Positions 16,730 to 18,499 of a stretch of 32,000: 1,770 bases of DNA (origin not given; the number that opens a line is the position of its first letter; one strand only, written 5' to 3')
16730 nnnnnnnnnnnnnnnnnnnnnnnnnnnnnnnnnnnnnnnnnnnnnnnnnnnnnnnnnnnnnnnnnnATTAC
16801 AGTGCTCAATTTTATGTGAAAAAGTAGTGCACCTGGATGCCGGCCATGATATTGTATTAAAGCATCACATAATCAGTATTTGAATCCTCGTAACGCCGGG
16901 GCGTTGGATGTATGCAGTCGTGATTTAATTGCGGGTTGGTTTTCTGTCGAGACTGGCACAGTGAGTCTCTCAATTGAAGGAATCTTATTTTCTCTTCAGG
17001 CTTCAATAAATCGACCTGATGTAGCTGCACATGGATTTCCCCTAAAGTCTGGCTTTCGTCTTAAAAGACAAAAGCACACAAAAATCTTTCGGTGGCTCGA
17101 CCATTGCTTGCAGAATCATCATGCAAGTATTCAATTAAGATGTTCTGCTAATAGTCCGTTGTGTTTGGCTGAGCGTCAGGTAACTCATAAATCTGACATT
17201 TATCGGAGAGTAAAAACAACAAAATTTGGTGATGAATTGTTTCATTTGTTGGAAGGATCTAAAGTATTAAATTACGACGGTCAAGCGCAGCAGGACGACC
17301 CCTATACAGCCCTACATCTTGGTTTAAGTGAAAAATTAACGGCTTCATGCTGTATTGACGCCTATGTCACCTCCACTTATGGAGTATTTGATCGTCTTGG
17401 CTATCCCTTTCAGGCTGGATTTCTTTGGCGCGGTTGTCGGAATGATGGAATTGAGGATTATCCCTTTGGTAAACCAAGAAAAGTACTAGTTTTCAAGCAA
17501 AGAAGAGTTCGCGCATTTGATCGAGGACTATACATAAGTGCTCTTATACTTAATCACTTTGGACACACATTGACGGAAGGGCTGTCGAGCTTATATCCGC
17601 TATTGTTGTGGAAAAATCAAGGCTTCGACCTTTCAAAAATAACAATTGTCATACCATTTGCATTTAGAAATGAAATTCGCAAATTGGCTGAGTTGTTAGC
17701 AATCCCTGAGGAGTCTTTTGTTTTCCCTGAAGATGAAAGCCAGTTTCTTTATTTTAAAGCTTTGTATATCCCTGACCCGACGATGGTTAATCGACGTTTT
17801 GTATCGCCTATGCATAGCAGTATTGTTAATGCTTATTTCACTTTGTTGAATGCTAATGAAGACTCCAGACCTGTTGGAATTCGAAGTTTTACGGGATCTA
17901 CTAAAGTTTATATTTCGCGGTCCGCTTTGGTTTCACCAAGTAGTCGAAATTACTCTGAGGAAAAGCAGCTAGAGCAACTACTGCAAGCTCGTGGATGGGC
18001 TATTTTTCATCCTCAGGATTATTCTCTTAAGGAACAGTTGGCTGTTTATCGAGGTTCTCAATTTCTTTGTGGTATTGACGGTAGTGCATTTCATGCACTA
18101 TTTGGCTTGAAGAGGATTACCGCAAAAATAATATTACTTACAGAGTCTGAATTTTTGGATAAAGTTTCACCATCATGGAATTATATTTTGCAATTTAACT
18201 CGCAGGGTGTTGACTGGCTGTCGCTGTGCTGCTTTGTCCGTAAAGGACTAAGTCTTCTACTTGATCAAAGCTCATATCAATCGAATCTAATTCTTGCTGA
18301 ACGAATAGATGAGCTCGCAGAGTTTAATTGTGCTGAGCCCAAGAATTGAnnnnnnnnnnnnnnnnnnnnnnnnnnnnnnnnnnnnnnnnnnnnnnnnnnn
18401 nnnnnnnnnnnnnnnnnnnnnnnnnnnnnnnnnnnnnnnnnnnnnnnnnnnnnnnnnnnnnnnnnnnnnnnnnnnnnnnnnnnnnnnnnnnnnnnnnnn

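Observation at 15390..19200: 3.8-kb low-GC island between groEL and secG encoding methyltransferase + GT61/DUF563 glycosyltransferase + Sulfotransfer_2-like sulfotransferase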

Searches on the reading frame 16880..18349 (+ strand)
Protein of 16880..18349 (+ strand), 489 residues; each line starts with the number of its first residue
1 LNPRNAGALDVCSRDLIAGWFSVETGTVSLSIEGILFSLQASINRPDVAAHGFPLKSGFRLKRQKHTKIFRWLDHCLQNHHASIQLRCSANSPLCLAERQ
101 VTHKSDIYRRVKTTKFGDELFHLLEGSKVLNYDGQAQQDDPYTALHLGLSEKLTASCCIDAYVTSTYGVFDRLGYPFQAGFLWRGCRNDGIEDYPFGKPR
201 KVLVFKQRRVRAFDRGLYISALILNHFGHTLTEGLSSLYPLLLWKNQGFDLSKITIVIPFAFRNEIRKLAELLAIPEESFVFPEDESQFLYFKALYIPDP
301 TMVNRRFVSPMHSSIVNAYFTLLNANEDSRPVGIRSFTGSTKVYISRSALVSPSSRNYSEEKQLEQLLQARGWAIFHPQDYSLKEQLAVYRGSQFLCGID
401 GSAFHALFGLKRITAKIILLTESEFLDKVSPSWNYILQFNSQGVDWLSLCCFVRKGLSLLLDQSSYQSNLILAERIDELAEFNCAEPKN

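Call 3: search_protein_families(library=pfam, proteins=[window:16880-18349:+], max_evalue=1)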
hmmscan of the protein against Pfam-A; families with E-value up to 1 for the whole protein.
window:16880-18349:+ (489 aa): 1 family
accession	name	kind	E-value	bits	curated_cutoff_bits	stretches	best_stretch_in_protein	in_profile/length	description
PF04577.19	Glyco_transf_61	-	5.4e-15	56.3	27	1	227-408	1-128/137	Glycosyltransferase 61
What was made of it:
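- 16880..18349 (+): GT61 glycosyltransferase. The catalytic region is about residues 150-486. The N-terminal 145 residues and the true start codon are uncertain (489, 462 and 394 aa have all been called). Glyco_transf_61, 56 bits (call 3).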

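Call 4: search_protein_families(library=ncbifam, proteins=[window:16880-18349:+], max_evalue=1)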
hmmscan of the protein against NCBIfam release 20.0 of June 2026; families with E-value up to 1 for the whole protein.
window:16880-18349:+ (489 aa): 0 families

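Call 6: find_encoding_contigs(protein=window:16880-18349:+, flank=10000, max_places=10)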
Protein window:16880-18349:+ (489 aa): no gene with exactly this product is on record in the collection.

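Call 9: find_homologous_proteins(query=window:16880-18349:+)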
Query window:16880-18349:+ (489 aa): 10 proteins with E <= 0.001 among 8000 candidates.
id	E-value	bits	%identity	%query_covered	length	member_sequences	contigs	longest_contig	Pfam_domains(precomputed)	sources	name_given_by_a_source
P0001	0.0e+0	1119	99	100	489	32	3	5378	PF04577.20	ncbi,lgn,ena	-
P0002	3.2e-10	57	47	13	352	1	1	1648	PF04577.20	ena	-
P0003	6.9e-10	56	31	37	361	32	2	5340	PF04577.20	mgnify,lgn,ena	mgnify:FL=1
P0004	4.4e-9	54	51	15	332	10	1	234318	PF04577.20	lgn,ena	-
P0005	4.8e-9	54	43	17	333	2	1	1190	PF04577.20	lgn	-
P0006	5.6e-9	53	49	15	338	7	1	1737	PF04577.20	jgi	-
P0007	7.1e-8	50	45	14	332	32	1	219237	PF04577.20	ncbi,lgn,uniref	ncbi:glycosyltransferase family 61 protein [Roseovarius indicus]|uniref:glycosyltransferase family 6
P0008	6.4e-7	47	38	18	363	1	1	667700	PF04577.20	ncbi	-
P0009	1.5e-6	45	42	17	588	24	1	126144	PF05050.20,PF02475.24,PF04577.20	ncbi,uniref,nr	ncbi:FkbM family methyltransferase [Sulfitobacter mediterraneus]|uniref:FkbM family methyltransferas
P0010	2.2e-6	45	26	53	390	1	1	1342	PF04577.20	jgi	jgi:hypothetical protein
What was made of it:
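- A methyltransferase-GT61 fusion also exists (P0009, call 9).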

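Call 10: find_encoding_contigs(protein=P0001, flank=10000, max_places=10)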
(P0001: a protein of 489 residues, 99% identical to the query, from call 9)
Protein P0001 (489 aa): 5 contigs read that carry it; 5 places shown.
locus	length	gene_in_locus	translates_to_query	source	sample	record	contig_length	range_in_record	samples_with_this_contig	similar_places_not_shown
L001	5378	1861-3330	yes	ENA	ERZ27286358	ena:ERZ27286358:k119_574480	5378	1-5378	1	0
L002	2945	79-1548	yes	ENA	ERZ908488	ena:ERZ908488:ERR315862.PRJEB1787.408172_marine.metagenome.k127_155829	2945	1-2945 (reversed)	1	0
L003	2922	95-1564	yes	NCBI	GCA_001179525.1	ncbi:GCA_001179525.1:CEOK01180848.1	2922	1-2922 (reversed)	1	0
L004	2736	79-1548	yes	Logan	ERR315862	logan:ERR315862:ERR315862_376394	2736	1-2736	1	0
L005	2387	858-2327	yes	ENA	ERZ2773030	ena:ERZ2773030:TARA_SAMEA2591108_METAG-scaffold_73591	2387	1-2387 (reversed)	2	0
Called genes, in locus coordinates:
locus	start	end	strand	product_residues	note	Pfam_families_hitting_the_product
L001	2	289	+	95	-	?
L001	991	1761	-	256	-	PF13847:Methyltransf_31 (weak)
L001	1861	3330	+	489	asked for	PF04577:Glyco_transf_61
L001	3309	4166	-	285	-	PF03567:Sulfotransfer_2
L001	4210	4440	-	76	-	PF03840:SecG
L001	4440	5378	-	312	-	?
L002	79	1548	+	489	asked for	PF04577:Glyco_transf_61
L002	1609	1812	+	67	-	-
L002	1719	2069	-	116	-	-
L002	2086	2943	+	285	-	PF03567:Sulfotransfer_2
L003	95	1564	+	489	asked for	PF04577:Glyco_transf_61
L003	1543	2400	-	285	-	PF03567:Sulfotransfer_2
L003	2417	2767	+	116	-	-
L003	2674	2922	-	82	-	?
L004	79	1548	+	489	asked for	PF04577:Glyco_transf_61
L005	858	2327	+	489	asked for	PF04577:Glyco_transf_61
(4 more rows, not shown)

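Call 19: search_solved_structures(query=window:16880-18349:+, max_evalue=1, show_alignments=2)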
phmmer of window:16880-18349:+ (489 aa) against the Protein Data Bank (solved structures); distinct sequences matched with E-value up to 1: 0.

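Call 29: search_protein_representatives(protein=window:16880-18349:+)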
Query: 489 residues. Proteins with E-value up to 0.001 (for the whole library): 1363; up to 1e-10: 156; up to 1e-30: 25. The best 150 are listed.
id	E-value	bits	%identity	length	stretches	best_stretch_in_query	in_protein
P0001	0.0e+00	1119.2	99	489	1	1-489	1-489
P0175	3.3e-55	204.0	38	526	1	146-462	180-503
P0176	1.1e-49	185.9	41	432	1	154-452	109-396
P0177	5.2e-47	177.0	37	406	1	156-452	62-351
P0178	3.5e-46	174.3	37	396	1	155-453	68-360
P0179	2.0e-45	171.8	38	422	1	148-454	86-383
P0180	2.9e-45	171.3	38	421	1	157-423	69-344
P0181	1.1e-41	159.4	34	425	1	142-446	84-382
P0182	1.6e-41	158.9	35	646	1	151-453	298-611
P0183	4.0e-41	157.6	37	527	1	158-454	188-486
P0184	8.3e-41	156.6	39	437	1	157-422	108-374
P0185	1.3e-39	152.6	37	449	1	150-444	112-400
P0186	3.4e-39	151.3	38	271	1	212-454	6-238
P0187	4.3e-37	144.3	34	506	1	156-456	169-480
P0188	8.4e-37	143.4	35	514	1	155-468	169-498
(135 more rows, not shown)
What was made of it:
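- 16880..18349 (+): There are 25 relatives at E<=1e-30, all aligning from residue 140 onward (call 29).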

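Call 31: search_dna_similar(query=window:16880-18349:+, collection=phages, mode=protein, max_evalue=0.001, max_rows=15)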
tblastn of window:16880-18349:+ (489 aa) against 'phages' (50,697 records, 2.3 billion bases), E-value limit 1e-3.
Records with a match: 1; places in all: 1; records where one place covers at least 80% of the query: 0.
Best place of each record, by identity: <60% 1.
By first word of the organism name: Bacteriophage 1.
By host as written in the record: - 1.
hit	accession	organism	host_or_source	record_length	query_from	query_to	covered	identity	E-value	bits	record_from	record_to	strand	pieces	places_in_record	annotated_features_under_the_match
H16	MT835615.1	Bacteriophage sp.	human fecal samples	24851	168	429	54%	22.9%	2e-5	54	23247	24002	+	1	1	record has no annotation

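Call 45: find_encoding_contigs(protein=P0042, flank=10000, max_places=10)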
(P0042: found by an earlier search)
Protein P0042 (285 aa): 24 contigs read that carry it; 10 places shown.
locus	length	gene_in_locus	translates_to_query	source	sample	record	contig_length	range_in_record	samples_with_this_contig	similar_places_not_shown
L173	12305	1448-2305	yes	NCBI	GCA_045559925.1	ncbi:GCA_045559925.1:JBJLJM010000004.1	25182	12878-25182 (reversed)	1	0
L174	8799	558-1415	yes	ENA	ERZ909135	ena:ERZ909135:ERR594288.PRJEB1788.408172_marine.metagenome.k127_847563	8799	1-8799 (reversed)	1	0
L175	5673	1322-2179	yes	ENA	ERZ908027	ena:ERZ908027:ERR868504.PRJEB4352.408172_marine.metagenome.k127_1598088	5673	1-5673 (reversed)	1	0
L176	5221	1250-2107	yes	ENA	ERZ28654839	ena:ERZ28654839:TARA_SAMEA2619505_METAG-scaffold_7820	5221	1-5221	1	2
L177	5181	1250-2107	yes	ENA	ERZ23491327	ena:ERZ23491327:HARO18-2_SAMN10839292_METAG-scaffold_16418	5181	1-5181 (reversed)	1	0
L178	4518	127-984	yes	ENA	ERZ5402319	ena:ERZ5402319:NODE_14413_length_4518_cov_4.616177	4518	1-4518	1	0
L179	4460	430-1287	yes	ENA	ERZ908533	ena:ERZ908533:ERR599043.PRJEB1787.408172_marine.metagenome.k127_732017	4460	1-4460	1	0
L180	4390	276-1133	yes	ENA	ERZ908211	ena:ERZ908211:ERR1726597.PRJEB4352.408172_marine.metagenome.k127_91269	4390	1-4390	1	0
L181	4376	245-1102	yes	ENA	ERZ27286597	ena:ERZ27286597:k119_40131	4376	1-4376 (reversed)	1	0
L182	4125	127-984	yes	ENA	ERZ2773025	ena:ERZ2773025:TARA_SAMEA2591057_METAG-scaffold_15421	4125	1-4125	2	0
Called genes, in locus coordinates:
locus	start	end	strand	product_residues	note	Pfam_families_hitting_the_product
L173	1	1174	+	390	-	PF01676:Metalloenzyme, PF06415:iPGM_N, PF01663:Phosphodiest (weak)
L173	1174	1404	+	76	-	PF03840:SecG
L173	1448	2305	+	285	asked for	PF03567:Sulfotransfer_2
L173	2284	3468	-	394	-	PF04577:Glyco_transf_61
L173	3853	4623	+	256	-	PF13847:Methyltransf_31 (weak)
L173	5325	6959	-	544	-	PF00118:Cpn60_TCP1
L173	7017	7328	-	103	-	PF00166:Cpn10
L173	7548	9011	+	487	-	PF02874:ATP-synt_ab_N, PF00006:ATP-synt_ab, PF22919:ATP-synt_VA_C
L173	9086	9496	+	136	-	PF02823:ATP-synt_DE_N, PF00401:ATP-synt_DE (weak)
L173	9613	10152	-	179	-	PF04839:PSRP-3_Ycf65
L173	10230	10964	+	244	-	PF00702:Hydrolase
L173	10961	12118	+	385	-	PF01699:Na_Ca_ex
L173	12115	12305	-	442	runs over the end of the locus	PF05195:AMP_N, PF00557:Peptidase_M24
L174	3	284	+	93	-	?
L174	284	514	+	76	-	PF03840:SecG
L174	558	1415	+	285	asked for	PF03567:Sulfotransfer_2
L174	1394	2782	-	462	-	PF04577:Glyco_transf_61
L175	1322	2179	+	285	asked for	PF03567:Sulfotransfer_2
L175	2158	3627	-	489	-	PF04577:Glyco_transf_61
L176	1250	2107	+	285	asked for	PF03567:Sulfotransfer_2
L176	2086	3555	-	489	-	PF04577:Glyco_transf_61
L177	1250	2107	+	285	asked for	PF03567:Sulfotransfer_2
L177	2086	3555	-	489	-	PF04577:Glyco_transf_61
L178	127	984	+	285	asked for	PF03567:Sulfotransfer_2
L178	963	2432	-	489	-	PF04577:Glyco_transf_61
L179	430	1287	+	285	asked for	PF03567:Sulfotransfer_2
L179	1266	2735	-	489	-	PF04577:Glyco_transf_61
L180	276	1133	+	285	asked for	PF03567:Sulfotransfer_2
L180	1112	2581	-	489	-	PF04577:Glyco_transf_61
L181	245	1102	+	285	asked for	PF03567:Sulfotransfer_2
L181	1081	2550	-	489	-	PF04577:Glyco_transf_61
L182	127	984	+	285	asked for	PF03567:Sulfotransfer_2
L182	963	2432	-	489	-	PF04577:Glyco_transf_61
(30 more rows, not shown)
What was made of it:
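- The allele is common in nature; the 285-aa sulfotransferase is indexed in 121 blocks of the collection (call 45). All three ORFs are intact in more than 10 independent contigs (calls 10, 45). The allele is widespread in ocean metagenomes (call 45).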

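Call 46: predict_structure(alignment_id=A1)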
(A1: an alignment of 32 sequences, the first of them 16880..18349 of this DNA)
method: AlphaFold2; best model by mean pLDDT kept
length: 489 residues; sequences in the alignment: 32
mean_pLDDT: 75.7   pTM: 0.75
mean pLDDT of the five models: 75.7, 75.1, 74.5, 74.1, 73.1
residues with pLDDT >= 90: 232; 70-90: 77; 50-70: 81; < 50: 99
segments of 3 or more residues with pLDDT < 50: 1-33, 42-64, 89-92, 112-145, 487-489
pLDDT, mean of each block of 10 residues (from residue 1): 41 42 39 50 43 37 52 58 50 57 53 42 34 39 55 89 95 92 79 83 81 96 93 96 93 95 95 97 92 95 94 96 81 69 93 77 96 95 92 95 95 94 73 92 94 79 73 95 59
secondary structure, 60 per line:
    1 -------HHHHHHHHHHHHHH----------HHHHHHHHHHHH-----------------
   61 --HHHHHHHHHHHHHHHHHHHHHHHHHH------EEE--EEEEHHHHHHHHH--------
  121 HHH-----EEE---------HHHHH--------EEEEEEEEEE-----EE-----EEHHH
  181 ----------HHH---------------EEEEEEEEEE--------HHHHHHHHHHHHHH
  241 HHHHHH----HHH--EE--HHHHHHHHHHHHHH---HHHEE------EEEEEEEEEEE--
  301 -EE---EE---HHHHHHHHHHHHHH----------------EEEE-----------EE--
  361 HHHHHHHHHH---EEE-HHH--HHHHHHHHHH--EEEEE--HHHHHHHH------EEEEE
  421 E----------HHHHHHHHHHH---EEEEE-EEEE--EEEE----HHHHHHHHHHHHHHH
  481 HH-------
elements in order: H8-21 H32-43 H63-88 E95-97 E100-103 H104-112 E129-131 H141-145 E154-163 E209-218 H227-246 H260-273 E288-298 H312-325 E342-345 H361-370 E374-376 H383-392 E395-399 H402-409 E416-421 H432-442 E446-450 E452-455 E458-461 H466-482
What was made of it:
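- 16880..18349 (+): The model has pLDDT above 90 over residues 150-486 (call 46).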

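Call 50: fold_search(model_id=the predicted structure, library=pdb)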
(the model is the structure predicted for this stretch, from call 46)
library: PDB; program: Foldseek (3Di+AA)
matches with E <= 10: 954; with E <= 0.001: 16
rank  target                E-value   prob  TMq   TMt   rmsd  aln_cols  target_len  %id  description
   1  7e9k_B                4.6e-07  1.00  0.35  0.33   9.7       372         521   13  Crystal Structure of POMGNT2 in complex with UDP and mono-mannosyl peptide (379Man long peptide) (released 2021-05-05)
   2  7e9k_D                4.9e-07  1.00  0.35  0.33   8.1       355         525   14  Crystal Structure of POMGNT2 in complex with UDP and mono-mannosyl peptide (379Man long peptide) (released 2021-05-05)
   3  6xi2_D                6.9e-07  1.00  0.35  0.33   7.3       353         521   11  Apo form of POMGNT2 (released 2021-04-21)
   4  7e9l_B                9.2e-07  1.00  0.35  0.34   7.6       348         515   13  Crystal Structure of POMGNT2 in complex with UDP and mono-mannosyl peptide (379Man short peptide) (released 2021-05-05)
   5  6xi2_B                1.0e-06  1.00  0.34  0.32   8.2       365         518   12  Apo form of POMGNT2 (released 2021-04-21)
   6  7e9j_A                1.1e-06  1.00  0.36  0.34   7.2       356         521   12  Crystal Structure of POMGNT2 in complex with UDP (released 2021-05-05)
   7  6xfi                  1.2e-06  1.00  0.36  0.35   7.1       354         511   13  Crystal Structures of beta-1,4-N-Acetylglucosaminyltransferase 2 (POMGNT2): Structural Basis for Inherited Muscular Dyst (released 2021-04-21)
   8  7e9k_E                1.2e-06  1.00  0.33  0.31  11.5       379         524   12  Crystal Structure of POMGNT2 in complex with UDP and mono-mannosyl peptide (379Man long peptide) (released 2021-05-05)
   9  7e9l_A                2.2e-06  1.00  0.37  0.35   7.2       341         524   13  Crystal Structure of POMGNT2 in complex with UDP and mono-mannosyl peptide (379Man short peptide) (released 2021-05-05)
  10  7e9k_A                2.4e-06  1.00  0.35  0.33   7.9       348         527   13  Crystal Structure of POMGNT2 in complex with UDP and mono-mannosyl peptide (379Man long peptide) (released 2021-05-05)
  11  8kb7_B                3.1e-06  1.00  0.35  0.34   7.6       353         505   10  Crystal structure of UDP/mannose-bound AGO61/beta-1,4-N-Acetylglucosaminyltransferase 2 (POMGNT2) (released 2024-08-07)
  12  6xi2_A                3.1e-06  1.00  0.35  0.33   7.7       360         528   12  Apo form of POMGNT2 (released 2021-04-21)
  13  8kb7_C                5.3e-06  1.00  0.35  0.33   7.7       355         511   12  Crystal structure of UDP/mannose-bound AGO61/beta-1,4-N-Acetylglucosaminyltransferase 2 (POMGNT2) (released 2024-08-07)
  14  8kb7_D                5.6e-06  1.00  0.35  0.34   7.6       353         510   11  Crystal structure of UDP/mannose-bound AGO61/beta-1,4-N-Acetylglucosaminyltransferase 2 (POMGNT2) (released 2024-08-07)
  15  6xi2_C                5.6e-06  1.00  0.33  0.31   7.8       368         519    9  Apo form of POMGNT2 (released 2021-04-21)
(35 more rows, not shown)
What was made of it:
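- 16880..18349 (+): The top 16 PDB fold matches are all POMGNT2 (call 50).
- GT61 by Pfam and by the POMGNT2 fold (calls 3, 46, 50).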

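Call 79: find_encoding_contigs(protein=P0175, flank=6000, max_places=3)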
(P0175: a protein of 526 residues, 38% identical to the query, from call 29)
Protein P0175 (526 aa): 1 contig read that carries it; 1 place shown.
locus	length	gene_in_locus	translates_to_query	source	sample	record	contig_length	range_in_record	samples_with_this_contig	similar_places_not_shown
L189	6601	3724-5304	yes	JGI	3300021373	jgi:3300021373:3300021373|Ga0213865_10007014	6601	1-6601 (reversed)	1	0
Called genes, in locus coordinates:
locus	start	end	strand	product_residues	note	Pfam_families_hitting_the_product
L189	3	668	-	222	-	?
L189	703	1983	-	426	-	PF13439:Glyco_transf_4, PF13579:Glyco_trans_4_4 (weak), PF00534:Glycos_transf_1, PF13692:Glyco_trans_1_4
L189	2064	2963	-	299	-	PF00534:Glycos_transf_1, PF13692:Glyco_trans_1_4, PF13524:Glyco_trans_1_2 (weak)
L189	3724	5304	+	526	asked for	PF04577:Glyco_transf_61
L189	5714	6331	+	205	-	PF13808:DDE_Tnp_1_assoc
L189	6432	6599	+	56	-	?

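Call 80: find_encoding_contigs(protein=P0176, flank=6000, max_places=3)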
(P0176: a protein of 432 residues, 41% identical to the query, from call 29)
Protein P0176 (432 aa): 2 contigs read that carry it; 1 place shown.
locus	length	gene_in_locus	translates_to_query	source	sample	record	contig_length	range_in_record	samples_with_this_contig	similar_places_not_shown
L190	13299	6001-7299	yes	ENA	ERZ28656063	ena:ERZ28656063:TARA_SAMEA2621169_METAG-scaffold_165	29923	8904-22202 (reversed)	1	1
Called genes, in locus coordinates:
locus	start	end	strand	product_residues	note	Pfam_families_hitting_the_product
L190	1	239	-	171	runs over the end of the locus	PF05145:AbrB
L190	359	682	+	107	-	-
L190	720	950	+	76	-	-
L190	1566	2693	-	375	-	PF00266:Aminotran_5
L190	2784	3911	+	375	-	PF01888:CbiD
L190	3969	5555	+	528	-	PF00117:GATase, PF07722:Peptidase_C26 (weak), PF02540:NAD_synthase (faint), PF00958:GMP_synt_C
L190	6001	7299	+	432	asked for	PF04577:Glyco_transf_61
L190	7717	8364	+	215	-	-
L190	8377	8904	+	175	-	-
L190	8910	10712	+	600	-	PF03717:PBP_dimer, PF00905:Transpeptidase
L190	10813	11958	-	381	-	PF13439:Glyco_transf_4, PF13579:Glyco_trans_4_4, PF00534:Glycos_transf_1, PF13692:Glyco_trans_1_4, PF13524:Glyco_trans_1_2, PF20706:GT4-conflict (weak)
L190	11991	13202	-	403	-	PF01370:Epimerase, PF02719:Polysacc_synt_2 (faint), PF16363:GDP_Man_Dehyd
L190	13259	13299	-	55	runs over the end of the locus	PF26394:Psb34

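Call 84: search_protein_families(library=padloc, proteins=[window:16880-18349:+], max_evalue=0.01)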
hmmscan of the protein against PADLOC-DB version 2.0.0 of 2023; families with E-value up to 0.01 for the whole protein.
window:16880-18349:+ (489 aa): 0 families
